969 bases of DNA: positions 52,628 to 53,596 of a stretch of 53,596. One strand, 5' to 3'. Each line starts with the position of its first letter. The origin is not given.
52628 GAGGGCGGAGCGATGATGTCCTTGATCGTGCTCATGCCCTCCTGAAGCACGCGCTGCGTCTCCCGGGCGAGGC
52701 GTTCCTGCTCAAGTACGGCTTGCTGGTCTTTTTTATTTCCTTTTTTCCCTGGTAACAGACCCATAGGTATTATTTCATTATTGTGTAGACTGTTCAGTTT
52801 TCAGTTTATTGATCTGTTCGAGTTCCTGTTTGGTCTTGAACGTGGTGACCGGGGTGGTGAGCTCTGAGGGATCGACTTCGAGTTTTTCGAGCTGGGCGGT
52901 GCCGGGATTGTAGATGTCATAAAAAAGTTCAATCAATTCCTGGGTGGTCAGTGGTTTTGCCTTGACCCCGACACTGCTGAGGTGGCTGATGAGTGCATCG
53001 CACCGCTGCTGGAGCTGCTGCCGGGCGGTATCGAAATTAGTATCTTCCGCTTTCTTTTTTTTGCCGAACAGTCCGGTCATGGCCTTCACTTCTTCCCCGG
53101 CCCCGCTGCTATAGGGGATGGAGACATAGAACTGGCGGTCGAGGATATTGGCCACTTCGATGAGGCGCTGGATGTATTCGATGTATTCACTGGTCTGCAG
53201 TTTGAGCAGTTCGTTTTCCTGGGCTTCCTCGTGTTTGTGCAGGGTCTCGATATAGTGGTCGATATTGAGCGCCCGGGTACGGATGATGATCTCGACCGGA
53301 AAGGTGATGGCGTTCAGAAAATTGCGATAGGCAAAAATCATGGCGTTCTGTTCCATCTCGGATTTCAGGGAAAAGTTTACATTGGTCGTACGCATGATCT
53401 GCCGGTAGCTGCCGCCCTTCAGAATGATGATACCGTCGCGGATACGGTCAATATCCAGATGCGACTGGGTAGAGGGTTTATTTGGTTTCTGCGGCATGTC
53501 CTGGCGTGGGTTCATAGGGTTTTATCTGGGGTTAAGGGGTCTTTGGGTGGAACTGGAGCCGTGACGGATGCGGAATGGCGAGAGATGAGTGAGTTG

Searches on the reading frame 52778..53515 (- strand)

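Call 49: search_protein_families(library=pfam, proteins=[window:52778-53515:-])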
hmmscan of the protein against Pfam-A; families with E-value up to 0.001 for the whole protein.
window:52778-53515:- (245 aa): 1 family
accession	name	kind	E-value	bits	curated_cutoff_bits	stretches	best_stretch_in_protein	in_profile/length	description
PF11130.14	TraC_F_IV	-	3.1e-06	26.9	28.1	1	160-212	133-180/375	TraC protein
